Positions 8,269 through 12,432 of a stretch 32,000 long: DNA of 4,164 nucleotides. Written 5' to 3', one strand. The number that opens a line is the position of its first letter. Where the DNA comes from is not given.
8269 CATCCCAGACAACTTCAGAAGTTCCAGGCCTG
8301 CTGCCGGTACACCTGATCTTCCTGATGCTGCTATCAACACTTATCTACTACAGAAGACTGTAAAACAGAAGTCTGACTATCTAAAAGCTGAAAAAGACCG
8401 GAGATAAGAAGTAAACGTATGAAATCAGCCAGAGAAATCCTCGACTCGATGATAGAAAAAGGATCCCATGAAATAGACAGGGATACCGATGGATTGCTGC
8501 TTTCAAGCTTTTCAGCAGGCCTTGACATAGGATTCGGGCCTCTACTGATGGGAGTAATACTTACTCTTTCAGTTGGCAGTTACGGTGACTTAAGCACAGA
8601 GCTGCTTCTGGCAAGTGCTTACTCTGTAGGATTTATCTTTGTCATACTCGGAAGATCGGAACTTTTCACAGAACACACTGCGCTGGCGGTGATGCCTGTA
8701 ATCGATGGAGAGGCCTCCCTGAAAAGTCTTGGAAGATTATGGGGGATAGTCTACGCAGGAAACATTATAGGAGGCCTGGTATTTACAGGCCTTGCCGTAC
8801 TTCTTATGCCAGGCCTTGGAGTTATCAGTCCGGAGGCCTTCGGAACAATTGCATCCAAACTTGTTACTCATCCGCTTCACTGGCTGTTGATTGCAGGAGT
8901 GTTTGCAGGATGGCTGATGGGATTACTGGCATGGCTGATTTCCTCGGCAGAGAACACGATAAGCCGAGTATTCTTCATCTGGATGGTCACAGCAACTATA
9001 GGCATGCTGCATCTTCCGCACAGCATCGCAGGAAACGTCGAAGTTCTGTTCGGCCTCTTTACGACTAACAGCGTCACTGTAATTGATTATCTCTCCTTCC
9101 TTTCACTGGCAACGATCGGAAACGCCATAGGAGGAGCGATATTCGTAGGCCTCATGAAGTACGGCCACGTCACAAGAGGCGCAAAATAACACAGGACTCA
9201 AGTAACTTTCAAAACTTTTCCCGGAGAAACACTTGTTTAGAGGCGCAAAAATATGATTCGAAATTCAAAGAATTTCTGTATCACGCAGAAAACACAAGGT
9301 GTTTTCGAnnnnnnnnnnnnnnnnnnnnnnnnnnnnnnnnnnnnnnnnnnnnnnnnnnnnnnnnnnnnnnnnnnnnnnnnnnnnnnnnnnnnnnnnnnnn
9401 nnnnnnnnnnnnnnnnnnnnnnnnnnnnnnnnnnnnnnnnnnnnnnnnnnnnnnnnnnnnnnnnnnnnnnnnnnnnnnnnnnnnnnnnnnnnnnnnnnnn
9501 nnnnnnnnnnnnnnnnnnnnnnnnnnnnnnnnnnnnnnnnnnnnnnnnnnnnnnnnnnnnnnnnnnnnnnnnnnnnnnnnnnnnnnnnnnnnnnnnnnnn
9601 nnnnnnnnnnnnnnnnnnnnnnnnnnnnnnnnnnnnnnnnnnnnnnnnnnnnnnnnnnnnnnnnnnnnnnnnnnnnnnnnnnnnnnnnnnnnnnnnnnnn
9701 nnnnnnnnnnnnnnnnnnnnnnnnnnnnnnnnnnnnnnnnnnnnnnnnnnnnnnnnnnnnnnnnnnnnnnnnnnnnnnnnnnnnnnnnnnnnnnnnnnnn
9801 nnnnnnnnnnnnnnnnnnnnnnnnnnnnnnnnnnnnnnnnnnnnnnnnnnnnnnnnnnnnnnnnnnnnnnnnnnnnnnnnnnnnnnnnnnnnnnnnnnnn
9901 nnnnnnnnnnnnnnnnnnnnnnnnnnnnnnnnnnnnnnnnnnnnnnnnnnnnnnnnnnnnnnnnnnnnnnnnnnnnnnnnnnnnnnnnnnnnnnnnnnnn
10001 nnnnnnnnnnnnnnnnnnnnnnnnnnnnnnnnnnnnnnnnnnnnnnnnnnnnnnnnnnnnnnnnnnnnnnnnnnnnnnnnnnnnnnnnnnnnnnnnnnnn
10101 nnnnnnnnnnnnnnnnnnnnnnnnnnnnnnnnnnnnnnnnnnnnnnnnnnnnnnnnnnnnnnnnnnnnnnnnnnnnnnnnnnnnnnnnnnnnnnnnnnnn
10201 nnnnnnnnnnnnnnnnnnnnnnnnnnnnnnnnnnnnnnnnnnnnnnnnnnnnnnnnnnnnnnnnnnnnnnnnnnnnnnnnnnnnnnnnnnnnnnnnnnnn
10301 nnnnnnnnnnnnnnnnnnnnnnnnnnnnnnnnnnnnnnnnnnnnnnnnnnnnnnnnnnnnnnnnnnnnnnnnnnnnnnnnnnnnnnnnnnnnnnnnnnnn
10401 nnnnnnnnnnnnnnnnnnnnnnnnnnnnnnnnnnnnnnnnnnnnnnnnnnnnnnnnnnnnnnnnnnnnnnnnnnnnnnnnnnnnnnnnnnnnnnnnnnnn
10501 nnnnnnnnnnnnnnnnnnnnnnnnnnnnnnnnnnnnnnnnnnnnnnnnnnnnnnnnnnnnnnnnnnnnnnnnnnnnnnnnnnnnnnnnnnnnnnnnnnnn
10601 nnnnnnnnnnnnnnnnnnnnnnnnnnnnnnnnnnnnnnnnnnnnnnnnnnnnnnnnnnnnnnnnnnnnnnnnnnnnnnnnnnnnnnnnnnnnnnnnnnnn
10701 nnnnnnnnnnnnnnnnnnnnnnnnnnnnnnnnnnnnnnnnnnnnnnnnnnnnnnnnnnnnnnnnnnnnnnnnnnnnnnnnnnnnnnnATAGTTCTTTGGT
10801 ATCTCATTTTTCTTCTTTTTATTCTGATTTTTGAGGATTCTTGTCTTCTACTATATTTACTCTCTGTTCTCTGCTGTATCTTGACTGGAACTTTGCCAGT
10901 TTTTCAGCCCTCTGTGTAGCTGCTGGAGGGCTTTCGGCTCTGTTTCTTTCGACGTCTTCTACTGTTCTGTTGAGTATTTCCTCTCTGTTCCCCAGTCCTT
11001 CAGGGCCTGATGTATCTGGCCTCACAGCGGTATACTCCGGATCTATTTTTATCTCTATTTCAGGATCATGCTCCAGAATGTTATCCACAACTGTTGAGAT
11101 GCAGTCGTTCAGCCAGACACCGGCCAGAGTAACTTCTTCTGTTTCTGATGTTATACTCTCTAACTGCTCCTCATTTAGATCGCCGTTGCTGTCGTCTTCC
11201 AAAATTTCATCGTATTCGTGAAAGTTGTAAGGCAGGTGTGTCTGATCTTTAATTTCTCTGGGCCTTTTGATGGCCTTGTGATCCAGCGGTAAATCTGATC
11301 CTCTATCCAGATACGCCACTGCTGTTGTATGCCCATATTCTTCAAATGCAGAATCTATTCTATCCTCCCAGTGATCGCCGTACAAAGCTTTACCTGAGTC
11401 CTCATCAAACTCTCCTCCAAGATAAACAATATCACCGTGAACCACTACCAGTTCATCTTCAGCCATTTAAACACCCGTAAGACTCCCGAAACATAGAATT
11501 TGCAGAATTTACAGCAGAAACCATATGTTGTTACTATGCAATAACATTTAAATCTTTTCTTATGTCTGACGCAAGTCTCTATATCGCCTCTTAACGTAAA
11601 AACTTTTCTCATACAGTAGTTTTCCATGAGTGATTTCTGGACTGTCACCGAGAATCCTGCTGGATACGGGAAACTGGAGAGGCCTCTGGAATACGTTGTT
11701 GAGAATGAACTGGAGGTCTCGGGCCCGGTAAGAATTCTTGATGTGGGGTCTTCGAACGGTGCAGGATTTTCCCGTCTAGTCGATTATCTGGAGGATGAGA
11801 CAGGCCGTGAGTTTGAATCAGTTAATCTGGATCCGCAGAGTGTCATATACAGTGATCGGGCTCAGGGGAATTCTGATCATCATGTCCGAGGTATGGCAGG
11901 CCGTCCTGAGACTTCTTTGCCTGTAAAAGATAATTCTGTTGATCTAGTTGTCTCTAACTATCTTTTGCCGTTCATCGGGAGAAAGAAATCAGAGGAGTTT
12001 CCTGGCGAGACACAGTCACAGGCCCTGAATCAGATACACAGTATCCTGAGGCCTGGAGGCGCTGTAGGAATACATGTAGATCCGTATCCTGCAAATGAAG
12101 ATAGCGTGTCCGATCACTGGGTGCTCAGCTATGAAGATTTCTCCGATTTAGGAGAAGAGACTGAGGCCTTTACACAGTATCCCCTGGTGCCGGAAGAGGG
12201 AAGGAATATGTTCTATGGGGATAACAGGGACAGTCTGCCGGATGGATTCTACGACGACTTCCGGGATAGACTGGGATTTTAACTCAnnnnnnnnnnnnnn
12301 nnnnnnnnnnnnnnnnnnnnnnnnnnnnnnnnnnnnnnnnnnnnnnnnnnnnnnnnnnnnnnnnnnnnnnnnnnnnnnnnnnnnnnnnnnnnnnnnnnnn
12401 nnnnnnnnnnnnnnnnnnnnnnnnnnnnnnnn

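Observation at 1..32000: Hyper-abundant palindromic hexamer AGGCCT (about 1 per 300 bp), a HIP1-like iterated palindrome in an archaeon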

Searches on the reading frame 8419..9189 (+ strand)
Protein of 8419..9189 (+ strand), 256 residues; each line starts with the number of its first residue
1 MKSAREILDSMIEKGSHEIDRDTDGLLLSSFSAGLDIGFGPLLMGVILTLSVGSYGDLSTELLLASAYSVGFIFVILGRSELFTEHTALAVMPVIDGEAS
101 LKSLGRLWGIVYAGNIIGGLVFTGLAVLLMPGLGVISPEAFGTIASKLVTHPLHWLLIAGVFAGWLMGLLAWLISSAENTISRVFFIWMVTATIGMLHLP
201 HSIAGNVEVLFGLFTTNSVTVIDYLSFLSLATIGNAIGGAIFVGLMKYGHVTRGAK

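Call 6: search_protein_families(library=pfam, proteins=[window:8419-9189:+])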
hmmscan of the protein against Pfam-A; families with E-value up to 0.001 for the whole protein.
window:8419-9189:+ (256 aa): 1 family
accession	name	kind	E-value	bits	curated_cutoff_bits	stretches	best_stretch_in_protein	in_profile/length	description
PF01226.23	Form_Nir_trans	-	2e-50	171.9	34.6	1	6-248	1-239/240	Formate/nitrite transporter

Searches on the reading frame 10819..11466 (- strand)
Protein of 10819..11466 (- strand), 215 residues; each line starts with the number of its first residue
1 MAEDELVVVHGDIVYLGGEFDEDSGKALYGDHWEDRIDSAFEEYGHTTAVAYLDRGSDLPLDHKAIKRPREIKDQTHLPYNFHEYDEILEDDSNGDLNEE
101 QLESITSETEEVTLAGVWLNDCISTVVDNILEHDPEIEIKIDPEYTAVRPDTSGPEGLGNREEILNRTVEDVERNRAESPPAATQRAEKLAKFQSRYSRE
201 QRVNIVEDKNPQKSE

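Call 6: search_protein_families(library=pfam, proteins=[window:10819-11466:-])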
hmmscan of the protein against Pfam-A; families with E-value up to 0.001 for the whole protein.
window:10819-11466:- (215 aa): 0 families

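Call 75: search_protein_families(library=ncbifam, proteins=[window:10819-11466:-], max_evalue=0.01)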
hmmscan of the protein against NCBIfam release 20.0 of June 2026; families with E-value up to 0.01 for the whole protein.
window:10819-11466:- (215 aa): 0 families

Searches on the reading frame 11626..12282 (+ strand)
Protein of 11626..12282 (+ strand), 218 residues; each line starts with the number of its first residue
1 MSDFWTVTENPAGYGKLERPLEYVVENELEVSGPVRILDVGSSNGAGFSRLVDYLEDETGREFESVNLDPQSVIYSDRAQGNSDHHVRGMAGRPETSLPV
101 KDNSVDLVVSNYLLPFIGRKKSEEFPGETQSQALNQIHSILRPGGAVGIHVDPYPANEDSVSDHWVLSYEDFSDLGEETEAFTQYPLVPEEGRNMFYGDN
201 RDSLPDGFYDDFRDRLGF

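Call 6: search_protein_families(library=pfam, proteins=[window:11626-12282:+])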
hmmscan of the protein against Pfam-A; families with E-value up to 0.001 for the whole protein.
window:11626-12282:+ (218 aa): 4 families
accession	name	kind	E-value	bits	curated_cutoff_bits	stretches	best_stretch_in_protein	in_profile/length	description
PF08241.18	Methyltransf_11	-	2.4e-08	35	21.2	1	45-147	4-93/95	Methyltransferase domain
PF08242.18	Methyltransf_12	-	2.5e-05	25.4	30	1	38-146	1-97/98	Methyltransferase domain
PF13649.12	Methyltransf_25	-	3.2e-05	25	27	1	37-145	1-97/97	Methyltransferase domain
PF13847.12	Methyltransf_31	-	0.0008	19.6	27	0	36-147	6-107/145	Methyltransferase domain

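Call 75: search_protein_families(library=ncbifam, proteins=[window:11626-12282:+], max_evalue=0.01)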
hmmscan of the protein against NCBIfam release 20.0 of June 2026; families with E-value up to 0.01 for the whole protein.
window:11626-12282:+ (218 aa): 4 families
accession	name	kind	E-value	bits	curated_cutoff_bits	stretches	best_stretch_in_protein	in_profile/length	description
NF045667.1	MTase_DVU1556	equivalog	8.8e-05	22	155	1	35-149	24-119/213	DVU_1556 family methyltransferase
NF008823.0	PRK11873.1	subfamily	0.0019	17.8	263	1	37-149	81-181/272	arsenite methyltransferase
NF040538.1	methyl_ArsM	equivalog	0.0054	15.9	500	1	100-149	167-208/356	arsinothricin biosynthesis methyltransferase ArsM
NF041537.1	ArsM_AhpD_UU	exception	0.0059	15.4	510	1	36-147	79-178/345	arsenite methyltransferase/AhpD domain selenoprotein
